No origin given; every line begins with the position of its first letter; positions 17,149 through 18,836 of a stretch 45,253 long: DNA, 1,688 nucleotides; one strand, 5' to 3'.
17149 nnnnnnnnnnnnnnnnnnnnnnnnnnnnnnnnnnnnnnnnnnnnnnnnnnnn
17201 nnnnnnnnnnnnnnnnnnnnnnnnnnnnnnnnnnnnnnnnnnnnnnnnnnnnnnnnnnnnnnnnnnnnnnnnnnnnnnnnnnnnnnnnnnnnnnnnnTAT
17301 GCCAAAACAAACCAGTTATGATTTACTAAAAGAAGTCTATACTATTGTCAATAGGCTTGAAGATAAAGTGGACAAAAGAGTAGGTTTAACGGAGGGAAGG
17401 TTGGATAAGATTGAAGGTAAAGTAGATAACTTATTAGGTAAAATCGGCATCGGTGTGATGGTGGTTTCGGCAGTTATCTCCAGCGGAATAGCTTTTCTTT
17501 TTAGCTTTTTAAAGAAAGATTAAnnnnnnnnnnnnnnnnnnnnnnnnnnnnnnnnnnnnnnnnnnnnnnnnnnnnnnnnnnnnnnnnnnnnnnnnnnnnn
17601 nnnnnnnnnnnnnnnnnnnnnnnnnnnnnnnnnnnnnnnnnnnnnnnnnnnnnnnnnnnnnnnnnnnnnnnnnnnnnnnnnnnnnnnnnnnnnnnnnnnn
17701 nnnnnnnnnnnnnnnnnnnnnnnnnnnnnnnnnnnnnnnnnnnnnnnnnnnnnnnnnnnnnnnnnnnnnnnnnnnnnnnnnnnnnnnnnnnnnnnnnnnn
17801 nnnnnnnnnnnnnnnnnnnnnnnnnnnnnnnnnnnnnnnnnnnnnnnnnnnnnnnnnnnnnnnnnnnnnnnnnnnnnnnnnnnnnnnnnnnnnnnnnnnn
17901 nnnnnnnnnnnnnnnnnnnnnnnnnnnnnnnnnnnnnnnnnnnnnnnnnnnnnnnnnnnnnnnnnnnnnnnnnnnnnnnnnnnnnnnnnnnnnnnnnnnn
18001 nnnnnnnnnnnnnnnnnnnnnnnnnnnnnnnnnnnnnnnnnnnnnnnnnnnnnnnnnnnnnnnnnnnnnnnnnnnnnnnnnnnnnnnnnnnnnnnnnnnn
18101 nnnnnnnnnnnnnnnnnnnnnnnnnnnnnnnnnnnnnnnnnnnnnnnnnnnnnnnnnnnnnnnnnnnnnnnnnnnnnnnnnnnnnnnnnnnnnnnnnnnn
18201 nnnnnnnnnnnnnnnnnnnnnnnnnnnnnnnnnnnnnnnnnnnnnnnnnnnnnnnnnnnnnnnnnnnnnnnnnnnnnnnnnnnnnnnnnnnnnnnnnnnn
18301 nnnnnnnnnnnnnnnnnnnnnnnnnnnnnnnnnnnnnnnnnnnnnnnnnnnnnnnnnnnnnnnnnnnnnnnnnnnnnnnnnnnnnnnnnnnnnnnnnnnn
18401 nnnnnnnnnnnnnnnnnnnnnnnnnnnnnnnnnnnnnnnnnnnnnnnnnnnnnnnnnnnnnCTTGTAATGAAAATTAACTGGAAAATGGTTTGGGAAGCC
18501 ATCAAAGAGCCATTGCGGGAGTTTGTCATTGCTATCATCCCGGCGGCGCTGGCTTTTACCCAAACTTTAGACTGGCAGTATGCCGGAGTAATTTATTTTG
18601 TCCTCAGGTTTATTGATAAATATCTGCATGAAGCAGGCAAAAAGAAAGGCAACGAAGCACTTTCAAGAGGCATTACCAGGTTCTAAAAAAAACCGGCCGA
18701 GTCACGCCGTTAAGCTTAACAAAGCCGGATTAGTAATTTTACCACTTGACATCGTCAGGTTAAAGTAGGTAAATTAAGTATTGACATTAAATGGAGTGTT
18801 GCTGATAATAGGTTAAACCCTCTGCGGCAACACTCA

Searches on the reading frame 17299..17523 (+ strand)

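Call 96: search_protein_families(library=pfam, proteins=[window:17299-17523:+], max_evalue=0.05)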
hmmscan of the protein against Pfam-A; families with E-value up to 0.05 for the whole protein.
window:17299-17523:+ (74 aa): 1 family
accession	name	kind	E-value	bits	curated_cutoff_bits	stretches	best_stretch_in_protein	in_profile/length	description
PF23991.1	DUF7310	-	0.034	15.1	40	1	11-50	23-61/83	Coiled-coil region of unknown function (DUF7310)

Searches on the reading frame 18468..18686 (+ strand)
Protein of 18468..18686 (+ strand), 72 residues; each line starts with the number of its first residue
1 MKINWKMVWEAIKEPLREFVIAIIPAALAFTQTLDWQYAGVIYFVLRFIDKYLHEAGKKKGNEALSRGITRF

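Call 73: search_protein_families(library=pfam, alignment_id=A2, max_evalue=0.01)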
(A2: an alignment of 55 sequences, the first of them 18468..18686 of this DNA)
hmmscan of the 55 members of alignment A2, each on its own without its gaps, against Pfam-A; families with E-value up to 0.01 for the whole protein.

A. member 1, window:18468-18686:+ (72 aa): 0 families

B. families by the number of members that match (of 55 scanned): 10 families
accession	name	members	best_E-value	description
PF09643.15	YopX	1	4.5e-17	YopX protein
PF13392.12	HNH_3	1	7.1e-09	HNH endonuclease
PF00166.26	Cpn10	1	1.8e-08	Chaperonin 10 Kd subunit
PF08774.17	VRR_NUC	1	2.4e-07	VRR-NUC domain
PF23977.1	Pam3_Gp34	1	0.00011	Pam3 phage gp34-like protein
PF12671.13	Amidase_6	1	0.00036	Putative amidase domain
PF12368.13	Rhodanese_C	1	0.0042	Rhodanase C-terminal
PF05537.16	DUF759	1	0.0049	Borrelia burgdorferi protein of unknown function (DUF759)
PF05961.16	Chordopox_A13L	1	0.008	Chordopoxvirus A13L protein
PF00145.23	DNA_methylase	1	0.0095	C-5 cytosine-specific DNA methylase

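Call 74: search_protein_families(library=phrogs, alignment_id=A2, max_evalue=0.001)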
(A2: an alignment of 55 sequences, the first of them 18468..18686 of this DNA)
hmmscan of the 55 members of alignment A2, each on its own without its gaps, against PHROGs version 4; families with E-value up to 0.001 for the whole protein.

A. member 1, window:18468-18686:+ (72 aa): 0 families

B. families by the number of members that match (of 55 scanned): 15 families
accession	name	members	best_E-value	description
phrog_98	-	1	3.9e-28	-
phrog_757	-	1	5.2e-28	DNA methyltransferase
phrog_93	-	1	4.1e-17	endonuclease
phrog_2864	-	1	3.1e-12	-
phrog_5702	-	1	1.8e-10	Holliday junction resolvase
phrog_8684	-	1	3.9e-09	-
phrog_24347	-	1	9e-09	-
phrog_9246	-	1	5.5e-08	-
phrog_3188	-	1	1.9e-07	co-chaperonin GroES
phrog_824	-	1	6.4e-07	-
phrog_59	-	1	4.1e-06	HNH endonuclease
phrog_959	-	1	1.2e-05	HNH endonuclease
phrog_99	-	1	1.2e-05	HNH endonuclease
phrog_5034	-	1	1.7e-05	NinG/ Rap DNA junction specific endonuclease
phrog_843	-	1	0.00015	Holliday junction resolvase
